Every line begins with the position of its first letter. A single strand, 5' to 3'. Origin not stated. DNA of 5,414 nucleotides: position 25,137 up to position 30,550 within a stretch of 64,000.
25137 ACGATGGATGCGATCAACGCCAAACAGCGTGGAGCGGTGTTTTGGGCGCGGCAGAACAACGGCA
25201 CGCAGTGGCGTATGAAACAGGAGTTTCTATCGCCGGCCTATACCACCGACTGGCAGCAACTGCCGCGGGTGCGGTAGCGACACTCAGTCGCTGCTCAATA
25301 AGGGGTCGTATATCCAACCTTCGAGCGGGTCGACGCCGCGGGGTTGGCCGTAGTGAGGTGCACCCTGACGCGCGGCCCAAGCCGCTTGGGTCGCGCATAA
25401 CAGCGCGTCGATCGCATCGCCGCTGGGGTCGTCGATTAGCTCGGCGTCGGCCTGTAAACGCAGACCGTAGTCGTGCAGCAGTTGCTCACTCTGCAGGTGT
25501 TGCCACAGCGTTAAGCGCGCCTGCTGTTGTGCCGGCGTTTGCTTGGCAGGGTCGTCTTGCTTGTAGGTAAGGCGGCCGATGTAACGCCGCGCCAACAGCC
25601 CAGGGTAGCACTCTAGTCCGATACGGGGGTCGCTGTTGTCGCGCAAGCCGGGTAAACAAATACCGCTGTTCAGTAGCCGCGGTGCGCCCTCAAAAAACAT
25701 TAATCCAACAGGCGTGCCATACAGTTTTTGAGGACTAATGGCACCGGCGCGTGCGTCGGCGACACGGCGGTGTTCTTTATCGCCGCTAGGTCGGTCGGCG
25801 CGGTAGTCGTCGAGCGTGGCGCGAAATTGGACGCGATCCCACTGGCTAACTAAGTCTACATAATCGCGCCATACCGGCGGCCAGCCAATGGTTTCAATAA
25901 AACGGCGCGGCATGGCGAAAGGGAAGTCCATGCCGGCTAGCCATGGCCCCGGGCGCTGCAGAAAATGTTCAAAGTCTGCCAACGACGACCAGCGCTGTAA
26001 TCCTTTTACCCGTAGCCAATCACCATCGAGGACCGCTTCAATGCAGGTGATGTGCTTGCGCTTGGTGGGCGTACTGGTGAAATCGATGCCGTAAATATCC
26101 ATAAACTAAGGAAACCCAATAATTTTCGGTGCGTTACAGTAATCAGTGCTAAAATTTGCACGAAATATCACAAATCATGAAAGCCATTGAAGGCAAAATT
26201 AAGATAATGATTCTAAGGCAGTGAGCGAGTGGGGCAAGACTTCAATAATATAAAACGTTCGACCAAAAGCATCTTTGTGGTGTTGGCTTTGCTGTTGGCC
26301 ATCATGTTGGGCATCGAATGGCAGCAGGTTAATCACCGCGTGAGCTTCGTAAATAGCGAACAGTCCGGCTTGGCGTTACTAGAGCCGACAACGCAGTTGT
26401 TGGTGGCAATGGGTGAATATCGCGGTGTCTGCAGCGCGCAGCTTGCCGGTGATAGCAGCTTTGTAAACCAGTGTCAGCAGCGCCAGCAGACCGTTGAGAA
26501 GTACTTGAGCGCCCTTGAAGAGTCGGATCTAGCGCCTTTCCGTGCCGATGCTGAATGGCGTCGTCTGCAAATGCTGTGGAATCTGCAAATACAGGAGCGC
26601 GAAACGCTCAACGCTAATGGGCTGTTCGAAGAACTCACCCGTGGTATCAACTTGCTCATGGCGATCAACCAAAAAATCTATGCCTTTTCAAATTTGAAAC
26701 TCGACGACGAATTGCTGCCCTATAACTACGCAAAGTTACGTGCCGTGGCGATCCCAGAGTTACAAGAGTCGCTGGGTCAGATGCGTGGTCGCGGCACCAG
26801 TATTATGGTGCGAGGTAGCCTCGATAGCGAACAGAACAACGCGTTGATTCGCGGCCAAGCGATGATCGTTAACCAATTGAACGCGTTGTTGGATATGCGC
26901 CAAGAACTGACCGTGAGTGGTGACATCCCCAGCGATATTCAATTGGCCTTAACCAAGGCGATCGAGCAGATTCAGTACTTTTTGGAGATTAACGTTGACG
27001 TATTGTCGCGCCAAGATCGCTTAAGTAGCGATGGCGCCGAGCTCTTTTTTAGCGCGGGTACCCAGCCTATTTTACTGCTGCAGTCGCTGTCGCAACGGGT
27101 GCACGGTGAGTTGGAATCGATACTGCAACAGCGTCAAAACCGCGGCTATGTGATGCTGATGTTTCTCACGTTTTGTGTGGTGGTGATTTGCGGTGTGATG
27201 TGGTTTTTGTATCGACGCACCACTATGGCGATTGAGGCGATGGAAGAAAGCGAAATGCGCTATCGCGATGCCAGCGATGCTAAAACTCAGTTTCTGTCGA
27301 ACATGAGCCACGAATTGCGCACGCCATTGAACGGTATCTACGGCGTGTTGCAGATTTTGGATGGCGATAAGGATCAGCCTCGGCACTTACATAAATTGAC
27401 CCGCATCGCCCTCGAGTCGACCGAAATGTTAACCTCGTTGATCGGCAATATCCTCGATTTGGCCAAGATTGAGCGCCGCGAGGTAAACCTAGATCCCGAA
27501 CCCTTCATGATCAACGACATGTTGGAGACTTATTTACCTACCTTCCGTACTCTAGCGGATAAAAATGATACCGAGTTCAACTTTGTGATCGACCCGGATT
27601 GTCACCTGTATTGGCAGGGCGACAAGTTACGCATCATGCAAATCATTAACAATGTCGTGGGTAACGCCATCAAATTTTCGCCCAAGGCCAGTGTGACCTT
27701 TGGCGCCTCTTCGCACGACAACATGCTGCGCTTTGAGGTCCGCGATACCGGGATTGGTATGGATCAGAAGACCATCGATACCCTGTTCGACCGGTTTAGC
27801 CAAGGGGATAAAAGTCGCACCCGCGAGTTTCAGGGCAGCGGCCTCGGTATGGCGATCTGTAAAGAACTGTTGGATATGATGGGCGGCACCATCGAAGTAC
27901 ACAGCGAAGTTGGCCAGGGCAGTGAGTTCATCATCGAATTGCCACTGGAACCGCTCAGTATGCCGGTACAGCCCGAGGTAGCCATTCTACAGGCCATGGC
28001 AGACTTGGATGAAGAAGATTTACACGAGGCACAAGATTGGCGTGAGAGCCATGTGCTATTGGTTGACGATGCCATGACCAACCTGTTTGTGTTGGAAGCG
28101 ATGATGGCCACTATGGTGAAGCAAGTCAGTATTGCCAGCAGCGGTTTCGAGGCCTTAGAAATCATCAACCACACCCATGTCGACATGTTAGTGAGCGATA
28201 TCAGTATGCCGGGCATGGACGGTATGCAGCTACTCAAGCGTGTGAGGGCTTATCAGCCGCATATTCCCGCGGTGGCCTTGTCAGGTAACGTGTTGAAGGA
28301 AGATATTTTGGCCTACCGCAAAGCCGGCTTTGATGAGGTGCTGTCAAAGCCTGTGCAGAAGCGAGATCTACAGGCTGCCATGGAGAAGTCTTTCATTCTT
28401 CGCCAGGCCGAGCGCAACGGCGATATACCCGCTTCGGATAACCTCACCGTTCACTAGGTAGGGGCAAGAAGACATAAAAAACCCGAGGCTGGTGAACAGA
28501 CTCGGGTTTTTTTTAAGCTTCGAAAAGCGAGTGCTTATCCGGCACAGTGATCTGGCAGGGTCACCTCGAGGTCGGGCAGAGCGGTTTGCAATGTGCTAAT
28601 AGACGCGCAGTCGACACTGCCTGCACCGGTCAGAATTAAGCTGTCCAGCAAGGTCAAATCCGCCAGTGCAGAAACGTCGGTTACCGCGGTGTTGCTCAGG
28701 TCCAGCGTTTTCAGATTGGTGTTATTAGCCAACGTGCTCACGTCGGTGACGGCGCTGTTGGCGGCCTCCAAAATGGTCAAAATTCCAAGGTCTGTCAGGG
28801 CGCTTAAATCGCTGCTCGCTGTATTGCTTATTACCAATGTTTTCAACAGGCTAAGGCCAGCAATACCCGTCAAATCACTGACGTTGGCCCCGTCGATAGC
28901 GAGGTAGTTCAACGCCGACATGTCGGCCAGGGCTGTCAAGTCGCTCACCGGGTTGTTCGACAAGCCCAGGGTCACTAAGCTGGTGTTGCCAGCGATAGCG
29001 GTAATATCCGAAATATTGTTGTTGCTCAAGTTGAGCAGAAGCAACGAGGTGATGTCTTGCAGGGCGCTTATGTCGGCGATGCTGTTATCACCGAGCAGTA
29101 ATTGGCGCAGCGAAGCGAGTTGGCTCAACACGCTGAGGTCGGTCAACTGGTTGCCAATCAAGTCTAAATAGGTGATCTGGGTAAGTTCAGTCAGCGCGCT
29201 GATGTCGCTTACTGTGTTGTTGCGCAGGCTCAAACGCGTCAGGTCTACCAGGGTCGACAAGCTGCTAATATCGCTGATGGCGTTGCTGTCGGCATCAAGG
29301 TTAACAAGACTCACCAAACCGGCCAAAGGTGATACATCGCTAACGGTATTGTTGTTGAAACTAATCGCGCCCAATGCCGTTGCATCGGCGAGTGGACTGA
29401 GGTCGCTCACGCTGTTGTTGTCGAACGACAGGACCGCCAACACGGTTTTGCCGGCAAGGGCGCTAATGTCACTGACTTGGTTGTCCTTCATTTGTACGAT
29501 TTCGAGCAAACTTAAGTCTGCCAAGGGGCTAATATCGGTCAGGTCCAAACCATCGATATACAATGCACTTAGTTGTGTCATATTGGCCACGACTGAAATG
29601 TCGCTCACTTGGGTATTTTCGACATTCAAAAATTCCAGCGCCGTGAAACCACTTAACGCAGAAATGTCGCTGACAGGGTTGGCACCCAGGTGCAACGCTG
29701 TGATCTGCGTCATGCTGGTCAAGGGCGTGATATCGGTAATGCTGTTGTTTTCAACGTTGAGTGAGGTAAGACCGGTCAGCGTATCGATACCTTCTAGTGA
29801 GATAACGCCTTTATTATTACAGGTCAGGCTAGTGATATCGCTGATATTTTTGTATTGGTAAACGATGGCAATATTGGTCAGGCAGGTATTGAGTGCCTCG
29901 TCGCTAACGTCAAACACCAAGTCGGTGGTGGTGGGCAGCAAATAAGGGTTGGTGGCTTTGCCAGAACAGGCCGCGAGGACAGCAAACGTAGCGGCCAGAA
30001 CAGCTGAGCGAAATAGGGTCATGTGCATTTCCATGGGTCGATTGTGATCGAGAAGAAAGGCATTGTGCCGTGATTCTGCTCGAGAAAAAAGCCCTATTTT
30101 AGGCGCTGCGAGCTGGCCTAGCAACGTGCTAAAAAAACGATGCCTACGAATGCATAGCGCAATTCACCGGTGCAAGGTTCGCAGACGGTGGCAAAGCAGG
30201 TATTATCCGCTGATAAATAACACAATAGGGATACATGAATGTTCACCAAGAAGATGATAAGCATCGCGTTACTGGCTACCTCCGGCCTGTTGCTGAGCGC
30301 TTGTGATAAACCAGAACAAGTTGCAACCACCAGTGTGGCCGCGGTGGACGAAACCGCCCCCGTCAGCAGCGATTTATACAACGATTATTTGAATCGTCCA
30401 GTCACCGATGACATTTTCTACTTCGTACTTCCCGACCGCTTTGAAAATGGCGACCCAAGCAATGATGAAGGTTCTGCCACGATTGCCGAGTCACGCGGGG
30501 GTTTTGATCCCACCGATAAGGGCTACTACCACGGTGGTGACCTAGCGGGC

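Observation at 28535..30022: Internalin-type 22-residue LRR lipoprotein in a gammaproteobacterial chromosome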

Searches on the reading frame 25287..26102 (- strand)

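Call 4: search_protein_families(library=pfam, proteins=[window:25287-26102:-], max_evalue=0.01)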
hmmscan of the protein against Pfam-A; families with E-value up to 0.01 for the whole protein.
window:25287-26102:- (272 aa): 1 family
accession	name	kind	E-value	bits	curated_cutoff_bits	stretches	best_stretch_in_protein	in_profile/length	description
PF04250.19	DUF429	-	0.00075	19.7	23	1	27-248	16-204/214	Protein of unknown function (DUF429)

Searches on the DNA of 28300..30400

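Call 29: search_rna_families(source=window, start=28300, end=30400, threshold=evalue, max_evalue=1)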
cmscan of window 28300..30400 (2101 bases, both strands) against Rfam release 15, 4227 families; matches with E-value up to 1: 0.
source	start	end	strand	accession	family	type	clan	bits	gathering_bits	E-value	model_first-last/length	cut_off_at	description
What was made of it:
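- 30023..30095 (-): Highly conserved leader of the LRR gene, with the palindrome TCGAT-N4-ATCGA at 30038-30051. No Rfam match (call 29).
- Tried and rejected: No Rfam hit at E <= 1 (call 29).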

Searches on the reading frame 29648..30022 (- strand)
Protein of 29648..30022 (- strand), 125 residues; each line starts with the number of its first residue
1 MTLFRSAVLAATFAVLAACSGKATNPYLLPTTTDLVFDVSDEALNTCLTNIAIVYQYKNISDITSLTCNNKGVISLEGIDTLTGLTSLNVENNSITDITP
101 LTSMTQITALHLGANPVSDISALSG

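Call 33: find_homologous_proteins(query=window:29648-30022:-, max_evalue=0.001)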
Query seq(125 aa): 25 candidates shared short words with the query, none scored E <= 0.001.
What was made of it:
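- Tried and rejected: A word-indexed search with residues 1-125 found nothing (call 33).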

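Call 44: search_protein_representatives(protein=window:29648-29965:-)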
Query: 106 residues. Proteins with E-value up to 0.001 (for the whole library): 30333; up to 1e-10: 10922; up to 1e-30: 1013. The best 150 are listed.
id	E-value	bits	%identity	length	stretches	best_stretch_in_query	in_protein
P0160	3.4e-137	462.6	42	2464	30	40-104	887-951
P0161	8.5e-136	458.1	37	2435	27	40-104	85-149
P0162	1.7e-130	441.1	38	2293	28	37-106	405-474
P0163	2.5e-126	427.7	43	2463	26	60-105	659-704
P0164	7.2e-124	419.9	41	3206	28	44-106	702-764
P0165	2.9e-119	405.2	40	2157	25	41-106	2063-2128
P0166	7.7e-109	371.7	34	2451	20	39-105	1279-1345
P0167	2.0e-102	351.2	41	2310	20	61-106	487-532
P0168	1.9e-98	338.5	37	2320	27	41-105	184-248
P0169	5.8e-97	333.7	44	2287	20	43-105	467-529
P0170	3.4e-96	331.3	37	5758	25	41-106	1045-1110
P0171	4.5e-95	327.6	42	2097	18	61-106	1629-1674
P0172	8.6e-95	326.7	35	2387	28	36-104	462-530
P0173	9.8e-94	323.4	36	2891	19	38-100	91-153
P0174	1.3e-92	319.8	35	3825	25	39-106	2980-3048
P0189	9.2e-79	275.4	32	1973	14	13-105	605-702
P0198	2.1e-74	261.4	40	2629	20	61-106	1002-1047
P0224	7.0e-68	240.5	31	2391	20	16-98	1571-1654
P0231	1.2e-64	230.2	39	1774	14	62-105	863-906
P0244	4.5e-63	225.1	36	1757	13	10-106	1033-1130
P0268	2.9e-59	212.9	31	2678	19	21-106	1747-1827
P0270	1.0e-58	211.2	30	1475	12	11-94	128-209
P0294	9.5e-56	201.7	31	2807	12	14-104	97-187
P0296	1.3e-55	201.3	37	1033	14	10-94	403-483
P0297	1.6e-55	200.9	35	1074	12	17-106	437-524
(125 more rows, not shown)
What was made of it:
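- Tried and rejected: The exhaustive search with residues 20-125 was swamped by giant multi-LRR proteins whose many repeats add up (call 44).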

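Call 64: list_cluster_members(proteins=[P0296, P0297, P0189, P0224, P0270, P0294, P0231, P0198, P0268, P0244])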
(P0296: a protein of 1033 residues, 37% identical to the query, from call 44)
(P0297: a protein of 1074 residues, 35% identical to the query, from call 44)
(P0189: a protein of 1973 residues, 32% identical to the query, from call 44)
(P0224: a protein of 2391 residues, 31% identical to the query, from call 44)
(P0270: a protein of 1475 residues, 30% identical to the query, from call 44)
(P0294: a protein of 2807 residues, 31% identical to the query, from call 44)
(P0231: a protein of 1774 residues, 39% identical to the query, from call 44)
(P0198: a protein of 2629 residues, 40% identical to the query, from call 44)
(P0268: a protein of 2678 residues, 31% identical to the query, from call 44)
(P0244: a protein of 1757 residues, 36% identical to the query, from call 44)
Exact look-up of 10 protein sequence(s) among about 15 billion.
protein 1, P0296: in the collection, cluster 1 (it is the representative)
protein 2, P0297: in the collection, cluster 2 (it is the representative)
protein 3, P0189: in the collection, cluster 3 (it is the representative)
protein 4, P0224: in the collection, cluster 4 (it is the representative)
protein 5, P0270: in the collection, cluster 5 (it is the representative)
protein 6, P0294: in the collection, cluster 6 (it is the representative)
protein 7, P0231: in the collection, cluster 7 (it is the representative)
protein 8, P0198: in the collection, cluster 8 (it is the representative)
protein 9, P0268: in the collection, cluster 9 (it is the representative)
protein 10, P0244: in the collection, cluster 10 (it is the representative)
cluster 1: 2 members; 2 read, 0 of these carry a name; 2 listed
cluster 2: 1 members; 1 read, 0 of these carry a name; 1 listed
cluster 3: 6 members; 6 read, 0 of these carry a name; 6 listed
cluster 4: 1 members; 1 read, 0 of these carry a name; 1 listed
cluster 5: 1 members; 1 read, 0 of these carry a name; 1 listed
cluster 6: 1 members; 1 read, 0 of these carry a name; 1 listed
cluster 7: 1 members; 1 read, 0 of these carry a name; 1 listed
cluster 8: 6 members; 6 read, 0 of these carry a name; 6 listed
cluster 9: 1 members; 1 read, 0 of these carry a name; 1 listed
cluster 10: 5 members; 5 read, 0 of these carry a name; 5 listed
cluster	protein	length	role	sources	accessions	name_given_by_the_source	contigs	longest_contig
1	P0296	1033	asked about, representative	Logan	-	-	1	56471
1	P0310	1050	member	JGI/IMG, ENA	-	-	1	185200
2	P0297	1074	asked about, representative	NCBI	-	-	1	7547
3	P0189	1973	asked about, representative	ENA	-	-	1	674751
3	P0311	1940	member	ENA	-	-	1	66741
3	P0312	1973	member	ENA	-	-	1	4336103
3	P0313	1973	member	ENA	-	-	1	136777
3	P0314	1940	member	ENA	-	-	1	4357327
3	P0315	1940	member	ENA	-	-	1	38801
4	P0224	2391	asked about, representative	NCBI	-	-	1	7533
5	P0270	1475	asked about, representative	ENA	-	-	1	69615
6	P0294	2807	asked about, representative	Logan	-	-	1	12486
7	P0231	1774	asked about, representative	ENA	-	-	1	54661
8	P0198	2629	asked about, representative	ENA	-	-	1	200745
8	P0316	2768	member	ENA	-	-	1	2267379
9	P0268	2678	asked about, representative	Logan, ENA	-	-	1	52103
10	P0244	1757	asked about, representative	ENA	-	-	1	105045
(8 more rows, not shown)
